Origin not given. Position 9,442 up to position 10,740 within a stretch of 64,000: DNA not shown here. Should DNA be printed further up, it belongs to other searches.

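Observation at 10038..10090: Fic/Doc motif with catalytic His replaced by Gln and a Doc-like NKR core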

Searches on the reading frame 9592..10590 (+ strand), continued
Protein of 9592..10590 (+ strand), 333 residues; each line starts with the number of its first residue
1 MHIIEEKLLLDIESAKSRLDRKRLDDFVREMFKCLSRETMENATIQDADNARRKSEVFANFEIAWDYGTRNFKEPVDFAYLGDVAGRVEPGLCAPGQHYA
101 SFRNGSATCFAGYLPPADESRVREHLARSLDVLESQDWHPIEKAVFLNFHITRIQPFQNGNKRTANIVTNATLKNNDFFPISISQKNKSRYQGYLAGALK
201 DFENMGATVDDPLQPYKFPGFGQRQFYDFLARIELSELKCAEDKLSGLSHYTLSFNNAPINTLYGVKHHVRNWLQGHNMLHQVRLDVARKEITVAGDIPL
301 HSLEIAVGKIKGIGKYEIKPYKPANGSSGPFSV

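Call 45: search_protein_families(library=pfam, proteins=[L020:1850-3313:+, L020:3369-4637:+, L020:4746-5669:+, L021:401-1021:-, L021:2066-2395:-, L021:2501-3496:-, L011:5528-5932:+, L011:7018-7809:+, L012:877-1269:+, L012:2387-2920:-], max_evalue=0.0001)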
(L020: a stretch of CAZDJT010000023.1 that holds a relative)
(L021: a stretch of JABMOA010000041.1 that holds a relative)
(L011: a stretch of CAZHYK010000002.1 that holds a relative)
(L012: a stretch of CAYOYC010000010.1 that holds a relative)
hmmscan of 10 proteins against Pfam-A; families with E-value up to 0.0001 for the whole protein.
L020:1850-3313:+ (488 aa): 3 families
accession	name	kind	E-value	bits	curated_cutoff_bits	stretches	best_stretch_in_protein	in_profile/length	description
PF00587.30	tRNA-synt_2b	-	6.7e-19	69.1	29.3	1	110-282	6-178/179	tRNA synthetase class II core domain (G, H, P, S and T)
PF09180.16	ProRS-C_1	-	2e-15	57.1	31.5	1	419-488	1-71/71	Prolyl-tRNA synthetase, C-terminal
PF03129.25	HGTP_anticodon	-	5.5e-15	55.7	21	1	311-392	11-93/94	Anticodon binding domain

L020:3369-4637:+ (423 aa): 3 families
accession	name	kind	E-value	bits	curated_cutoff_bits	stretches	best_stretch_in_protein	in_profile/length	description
PF00710.25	Asparaginase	-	1.6e-50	171.7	22.5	1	78-271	2-189/193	Asparaginase, N-terminal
PF17763.6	Asparaginase_C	-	1.8e-23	83.1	34.6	1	291-406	1-112/114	Glutaminase/Asparaginase C-terminal domain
PF18195.6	GatD_N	-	1.7e-07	30.9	25.7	1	7-51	2-49/54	GatD N-terminal domain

L020:4746-5669:+ (308 aa): 7 families
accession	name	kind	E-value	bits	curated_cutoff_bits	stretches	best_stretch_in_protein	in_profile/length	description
PF01370.27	Epimerase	-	2.7e-58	197.7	20.9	1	7-226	1-224/240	NAD dependent epimerase/dehydratase family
PF16363.11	GDP_Man_Dehyd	-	6e-46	157.9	27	1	8-298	1-332/332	GDP-mannose 4,6 dehydratase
PF01073.25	3Beta_HSD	-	3.3e-22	79.3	22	1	8-226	1-228/280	3-beta hydroxysteroid dehydrogenase/isomerase family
PF02719.21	Polysacc_synt_2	-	3.9e-19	69.4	20.2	1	7-263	1-253/293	Polysaccharide biosynthesis protein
PF04321.23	RmlD_sub_bind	-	3e-17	63.1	27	1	6-258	2-235/287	RmlD substrate binding domain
PF07993.18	NAD_binding_4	-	2.9e-12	46.7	20.1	1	66-198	86-229/258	Male sterility protein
PF13460.12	NAD_binding_10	-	4.1e-05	24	27.2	1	11-173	1-145/184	NAD(P)H-binding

L021:401-1021:- (207 aa): 1 family
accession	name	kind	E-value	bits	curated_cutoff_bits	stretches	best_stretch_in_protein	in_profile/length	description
PF13581.12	HATPase_c_2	-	5e-10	39.9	27.4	1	92-205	31-127/127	Histidine kinase-like ATPase domain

L021:2066-2395:- (110 aa): 1 family
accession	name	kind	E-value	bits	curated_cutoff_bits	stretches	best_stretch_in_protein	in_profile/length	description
PF00338.27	Ribosomal_S10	-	2.7e-29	101.8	21.2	1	12-106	1-98/98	Ribosomal protein S10p/S20e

L021:2501-3496:- (332 aa): 4 families
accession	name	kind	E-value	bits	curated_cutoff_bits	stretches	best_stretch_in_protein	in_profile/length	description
PF22594.2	GTP-eEF1A_C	-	3.6e-33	114.4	27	1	222-321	1-100/101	GTP-eEF1A C-terminal domain-like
PF03143.23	GTP_EFTU_D3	-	4.6e-26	91.6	27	1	218-324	3-105/106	Elongation factor Tu C-terminal domain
PF03144.31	GTP_EFTU_D2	-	4.6e-19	69.1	30.3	1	140-210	1-72/73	Elongation factor Tu domain 2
PF00009.33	GTP_EFTU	-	3.5e-18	66.3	26.5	1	1-113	86-183/188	Elongation factor Tu GTP binding domain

L011:5528-5932:+ (135 aa): 1 family
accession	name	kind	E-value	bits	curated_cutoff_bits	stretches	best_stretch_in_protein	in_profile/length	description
PF00380.25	Ribosomal_S9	-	1.6e-34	119.4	22.5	1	11-135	2-121/121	Ribosomal protein S9/S16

L011:7018-7809:+ (264 aa): 0 families

L012:877-1269:+ (131 aa): 1 family
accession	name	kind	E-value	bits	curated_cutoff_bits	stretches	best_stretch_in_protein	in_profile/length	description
PF00380.25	Ribosomal_S9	-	2.1e-34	119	22.5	1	6-131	1-121/121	Ribosomal protein S9/S16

L012:2387-2920:- (178 aa): 1 family
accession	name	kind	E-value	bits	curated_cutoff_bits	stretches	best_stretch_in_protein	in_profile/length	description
PF07508.19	Recombinase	-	3.7e-07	30.8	21.1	1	123-170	40-101/102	Recombinase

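Call 56: search_protein_families(library=pfam, proteins=[L005:6990-7760:+, L018:3868-4638:-, L011:7018-7809:+, L022:2332-3132:+, L001:7026-7751:+, L001:5118-5897:-, L009:4146-4895:+], max_evalue=5)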
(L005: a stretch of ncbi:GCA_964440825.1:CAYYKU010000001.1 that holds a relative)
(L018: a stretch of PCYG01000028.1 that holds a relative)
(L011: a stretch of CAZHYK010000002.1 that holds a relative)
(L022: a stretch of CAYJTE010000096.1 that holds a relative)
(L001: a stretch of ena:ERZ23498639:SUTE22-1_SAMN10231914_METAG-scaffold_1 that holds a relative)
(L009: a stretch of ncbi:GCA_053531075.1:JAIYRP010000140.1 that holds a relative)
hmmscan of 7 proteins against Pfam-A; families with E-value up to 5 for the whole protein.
L005:6990-7760:+ (257 aa): 2 families
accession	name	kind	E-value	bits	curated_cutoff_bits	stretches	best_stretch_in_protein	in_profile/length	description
PF08843.17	AbiEii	-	1.3e-05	25.7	22.5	1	33-235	13-184/238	Nucleotidyl transferase AbiEii toxin, Type IV TA system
PF19502.5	DUF6036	-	0.00066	20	23.6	1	33-162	20-108/164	Nucleotidyltransferase of unknown function (DUF6036)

L018:3868-4638:- (257 aa): 4 families
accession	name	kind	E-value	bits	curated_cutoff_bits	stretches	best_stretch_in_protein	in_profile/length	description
PF08843.17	AbiEii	-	0.00034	21.1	22.5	1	29-110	16-94/238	Nucleotidyl transferase AbiEii toxin, Type IV TA system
PF14907.12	NTP_transf_5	-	0.013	15.6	31.2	1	33-149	81-186/249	Uncharacterised nucleotidyltransferase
PF21987.2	YajR_YAM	-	0.11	12.7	26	1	104-132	3-32/56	YajR YAM domain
PF08695.16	Coa1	-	0.22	11.8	22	1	3-54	19-73/117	Cytochrome oxidase complex assembly protein 1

L011:7018-7809:+ (264 aa): 1 family
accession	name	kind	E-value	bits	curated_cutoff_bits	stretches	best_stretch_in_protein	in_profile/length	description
PF12998.12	ING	-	0.046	14.7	23.9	1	121-169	4-53/102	Inhibitor of growth proteins N-terminal histone-binding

L022:2332-3132:+ (267 aa): 0 families

L001:7026-7751:+ (242 aa): 0 families

L001:5118-5897:- (260 aa): 9 families
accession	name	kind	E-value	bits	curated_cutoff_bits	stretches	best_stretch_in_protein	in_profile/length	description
PF00069.31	Pkinase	-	6e-31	108.2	31.7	1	46-254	43-258/263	Protein kinase domain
PF07714.23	PK_Tyr_Ser-Thr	-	1.7e-15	57.5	23.1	1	48-257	48-258/258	Protein tyrosine and serine/threonine kinase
PF03109.22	ABC1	-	0.00083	19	22.9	1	103-149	171-214/244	ABC1 atypical kinase-like domain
PF17667.7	Pkinase_fungal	-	0.001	18.3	24.1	1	120-173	305-363/387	Fungal protein kinase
PF01163.29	RIO1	-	0.0036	17.4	22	1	50-152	57-154/187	RIO domain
PF01636.29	APH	-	0.028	14.6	23.2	1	118-152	165-200/239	Phosphotransferase enzyme family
PF07387.17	Seadorna_VP7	-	0.06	12.8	20.3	1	112-149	155-190/308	Seadornavirus VP7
PF01633.27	Choline_kinase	-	0.089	12.5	29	1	100-147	141-189/300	Choline/ethanolamine kinase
PF12330.14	Haspin_kinase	-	0.1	12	25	1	64-152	175-256/364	Haspin like kinase domain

L009:4146-4895:+ (250 aa): 5 families
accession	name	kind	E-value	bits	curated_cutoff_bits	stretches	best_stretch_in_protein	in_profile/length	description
PF00069.31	Pkinase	-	4.4e-43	148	31.7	1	23-213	1-197/263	Protein kinase domain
PF07714.23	PK_Tyr_Ser-Thr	-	3.4e-24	86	23.1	1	27-210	5-202/258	Protein tyrosine and serine/threonine kinase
PF03109.22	ABC1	-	0.0086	15.7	22.9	1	64-165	121-218/244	ABC1 atypical kinase-like domain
PF06293.20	Kdo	-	0.11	12.3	21.3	1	85-152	88-155/207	Lipopolysaccharide kinase (Kdo/WaaP) family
PF14531.12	Kinase-like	-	0.24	11.1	25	0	129-189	159-217/289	Kinase-like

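Call 57: search_protein_families(library=padloc, proteins=[window:9592-10590:+, L005:6990-7760:+, L018:3868-4638:-, L011:7018-7809:+, L022:2332-3132:+, L001:7026-7751:+], max_evalue=0.1)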
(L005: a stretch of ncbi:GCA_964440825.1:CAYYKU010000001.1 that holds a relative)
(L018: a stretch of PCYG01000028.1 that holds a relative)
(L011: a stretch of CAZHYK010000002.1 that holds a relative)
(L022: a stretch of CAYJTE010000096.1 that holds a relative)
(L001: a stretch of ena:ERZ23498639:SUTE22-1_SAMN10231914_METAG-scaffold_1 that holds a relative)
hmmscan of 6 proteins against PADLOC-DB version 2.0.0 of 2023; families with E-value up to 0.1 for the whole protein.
window:9592-10590:+ (333 aa): 5 families
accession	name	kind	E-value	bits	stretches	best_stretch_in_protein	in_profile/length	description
PDLC04836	PDC-S04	-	1.1e-07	29.3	1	118-200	132-214/244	-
PDLC03963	SoFic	-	7e-07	26.9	1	53-177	90-216/361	-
PDLC04840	PDC-S04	-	9.7e-05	20.2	1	144-196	145-197/227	-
PDLC04837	PDC-S04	-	0.00021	18.7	1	120-200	130-210/234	-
PDLC04839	PDC-S04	-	0.014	13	1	127-212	113-201/205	-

L005:6990-7760:+ (257 aa): 1 family
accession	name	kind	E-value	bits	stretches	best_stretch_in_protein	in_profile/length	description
PDLC02328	AbiEii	-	0.0039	15.1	1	21-62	1-40/203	AbiEii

L018:3868-4638:- (257 aa): 1 family
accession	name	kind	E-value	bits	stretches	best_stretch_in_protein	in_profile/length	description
PDLC02306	AbiEii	-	0.00059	17.5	1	16-126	27-141/280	AbiEii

L011:7018-7809:+ (264 aa): 0 families

L022:2332-3132:+ (267 aa): 0 families

L001:7026-7751:+ (242 aa): 0 families
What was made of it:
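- There are weak PADLOC hits to Fic-based candidate systems: PDC-S04 at 1.1e-7 and SoFic at 7e-7 (call 57).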

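Call 58: find_encoding_contigs(protein=P0069, flank=5000, max_places=1)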
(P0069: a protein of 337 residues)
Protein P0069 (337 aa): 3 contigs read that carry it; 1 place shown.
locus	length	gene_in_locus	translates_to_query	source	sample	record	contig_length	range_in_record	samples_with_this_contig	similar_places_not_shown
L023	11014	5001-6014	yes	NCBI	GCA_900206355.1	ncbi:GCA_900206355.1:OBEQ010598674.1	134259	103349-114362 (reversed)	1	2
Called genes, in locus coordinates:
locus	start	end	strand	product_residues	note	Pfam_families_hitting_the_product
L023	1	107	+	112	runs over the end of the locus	-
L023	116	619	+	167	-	-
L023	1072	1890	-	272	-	PF02899:Phage_int_SAM_1 (weak), PF13495:Phage_int_SAM_4, PF00589:Phage_integrase, PF22823:MrpR_C_cat (weak)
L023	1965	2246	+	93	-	-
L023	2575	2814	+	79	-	-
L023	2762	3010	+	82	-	-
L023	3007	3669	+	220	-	-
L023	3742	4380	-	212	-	-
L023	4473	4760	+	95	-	-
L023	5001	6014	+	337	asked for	PF02661:Fic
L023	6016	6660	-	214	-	-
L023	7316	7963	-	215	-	-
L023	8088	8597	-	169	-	-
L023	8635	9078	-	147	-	-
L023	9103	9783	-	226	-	-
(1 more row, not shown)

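Call 59: find_encoding_contigs(protein=P0044, flank=5000, max_places=1)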
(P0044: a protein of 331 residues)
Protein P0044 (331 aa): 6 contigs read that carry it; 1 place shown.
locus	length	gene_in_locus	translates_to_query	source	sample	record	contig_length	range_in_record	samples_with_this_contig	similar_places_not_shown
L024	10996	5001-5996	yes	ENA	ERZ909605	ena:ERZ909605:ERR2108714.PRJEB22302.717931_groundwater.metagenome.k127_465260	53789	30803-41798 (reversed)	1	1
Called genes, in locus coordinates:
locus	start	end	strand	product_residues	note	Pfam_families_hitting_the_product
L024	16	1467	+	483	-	PF00587:tRNA-synt_2b, PF03129:HGTP_anticodon, PF09180:ProRS-C_1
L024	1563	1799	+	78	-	PF04014:MazE_antitoxin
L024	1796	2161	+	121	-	-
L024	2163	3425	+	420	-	PF18195:GatD_N, PF00710:Asparaginase, PF17763:Asparaginase_C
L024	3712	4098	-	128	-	PF06210:DUF1003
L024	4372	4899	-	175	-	-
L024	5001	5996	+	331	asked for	PF02661:Fic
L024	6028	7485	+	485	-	PF02934:GatB_N, PF02637:GatB_Yqey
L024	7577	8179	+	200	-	PF18765:Polbeta (faint)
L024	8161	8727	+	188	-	-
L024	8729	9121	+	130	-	-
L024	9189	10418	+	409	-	PF00324:AA_permease, PF13520:AA_permease_2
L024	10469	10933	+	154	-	PF05014:Nuc_deoxyrib_tr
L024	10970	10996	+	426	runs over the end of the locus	PF01336:tRNA_anti-codon, PF00152:tRNA-synt_2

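Call 60: find_encoding_contigs(protein=P0041, flank=5000, max_places=1)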
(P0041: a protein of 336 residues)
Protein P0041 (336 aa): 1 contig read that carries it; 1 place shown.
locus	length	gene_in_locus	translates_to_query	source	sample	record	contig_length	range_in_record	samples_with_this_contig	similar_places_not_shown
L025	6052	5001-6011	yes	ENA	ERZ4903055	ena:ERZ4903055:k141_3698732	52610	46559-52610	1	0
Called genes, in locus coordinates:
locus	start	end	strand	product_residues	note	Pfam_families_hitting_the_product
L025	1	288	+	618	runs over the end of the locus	PF01078:Mg_chelatase, PF13401:AAA_22 (faint), PF14532:Sigma54_activ_2 (faint), PF00004:AAA (faint), PF00158:Sigma54_activat, PF20436:LonB_AAA-LID (weak), PF05362:Lon_C, PF13541:ChlI, +1 more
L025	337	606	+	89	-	-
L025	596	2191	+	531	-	PF00750:tRNA-synt_1d, PF05746:DALR_1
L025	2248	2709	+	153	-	-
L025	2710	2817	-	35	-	-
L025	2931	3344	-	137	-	-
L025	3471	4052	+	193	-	PF04545:Sigma70_r4 (faint), PF21984:DnaD_N (faint)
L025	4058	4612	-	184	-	-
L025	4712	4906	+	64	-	PF12674:Zn_ribbon_2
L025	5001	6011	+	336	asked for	PF02661:Fic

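Call 61: find_encoding_contigs(protein=P0054, flank=5000, max_places=1)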
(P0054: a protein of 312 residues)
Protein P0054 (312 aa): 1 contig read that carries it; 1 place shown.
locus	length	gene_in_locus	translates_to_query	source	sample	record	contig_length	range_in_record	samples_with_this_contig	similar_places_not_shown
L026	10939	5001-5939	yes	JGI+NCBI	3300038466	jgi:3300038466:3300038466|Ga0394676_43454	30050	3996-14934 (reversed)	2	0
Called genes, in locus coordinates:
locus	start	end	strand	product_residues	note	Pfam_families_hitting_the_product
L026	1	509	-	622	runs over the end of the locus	PF02310:B12-binding (weak), PF04055:Radical_SAM, PF13282:DUF4070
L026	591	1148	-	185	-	PF01047:MarR (faint), PF24034:DUF7343 (faint)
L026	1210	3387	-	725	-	PF00403:HMA, PF00122:E1-E2_ATPase, PF00702:Hydrolase, PF08282:Hydrolase_3 (faint)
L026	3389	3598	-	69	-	PF00403:HMA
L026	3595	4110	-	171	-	PF13473:Cupredoxin_1 (weak)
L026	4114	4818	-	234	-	-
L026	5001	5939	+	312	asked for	PF02661:Fic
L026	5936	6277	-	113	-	-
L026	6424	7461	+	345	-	PF13238:AAA_18, PF00383:dCMP_cyt_deam_1, PF14437:MafB19-deam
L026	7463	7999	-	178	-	PF00156:Pribosyltran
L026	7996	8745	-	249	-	PF01048:PNP_UDP_1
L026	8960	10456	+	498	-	PF01180:DHO_dh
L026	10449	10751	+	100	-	-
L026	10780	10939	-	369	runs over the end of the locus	PF00069:Pkinase, PF07714:PK_Tyr_Ser-Thr (weak)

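Call 65: find_related_loci(query=A4, collection=metagenome_contigs, flank=6000)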
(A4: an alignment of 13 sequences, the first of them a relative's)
Query A4 (331 aa) in metagenome_contigs; peptide patterns used: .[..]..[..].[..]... (x = any residue, [..] = any of these).
600 stretches matched a pattern (row limit reached: there are more); 569 encode a relative of the query (tblastn E <= 1e-3); the best 80 are kept; 80 distinct loci.
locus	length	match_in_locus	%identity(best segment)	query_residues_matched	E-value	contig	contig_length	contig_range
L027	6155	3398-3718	47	94-202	3e-24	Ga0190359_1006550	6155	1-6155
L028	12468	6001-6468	31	58-213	6e-21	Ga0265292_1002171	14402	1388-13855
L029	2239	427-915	35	60-222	9e-20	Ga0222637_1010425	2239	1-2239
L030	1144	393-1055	29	37-252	1e-18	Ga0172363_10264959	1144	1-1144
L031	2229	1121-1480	36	86-202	3e-18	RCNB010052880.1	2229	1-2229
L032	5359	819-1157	39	84-202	4e-18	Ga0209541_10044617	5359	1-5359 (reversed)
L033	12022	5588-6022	41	61-202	6e-17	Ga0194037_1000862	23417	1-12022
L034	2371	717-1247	36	61-225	3e-17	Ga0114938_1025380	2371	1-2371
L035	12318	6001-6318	39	105-196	8e-17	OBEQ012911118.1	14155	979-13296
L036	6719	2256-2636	32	79-202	1e-16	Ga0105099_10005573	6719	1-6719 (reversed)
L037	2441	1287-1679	38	78-202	1e-16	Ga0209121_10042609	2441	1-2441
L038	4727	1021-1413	36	78-202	2e-16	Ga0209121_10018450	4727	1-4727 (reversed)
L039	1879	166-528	36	105-216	1e-16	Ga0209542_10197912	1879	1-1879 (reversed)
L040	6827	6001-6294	37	104-202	2e-16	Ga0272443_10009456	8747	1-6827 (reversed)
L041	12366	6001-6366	35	88-196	2e-16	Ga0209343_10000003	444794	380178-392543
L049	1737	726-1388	29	48-252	2e-15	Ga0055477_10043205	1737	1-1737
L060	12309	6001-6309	33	142-252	2e-14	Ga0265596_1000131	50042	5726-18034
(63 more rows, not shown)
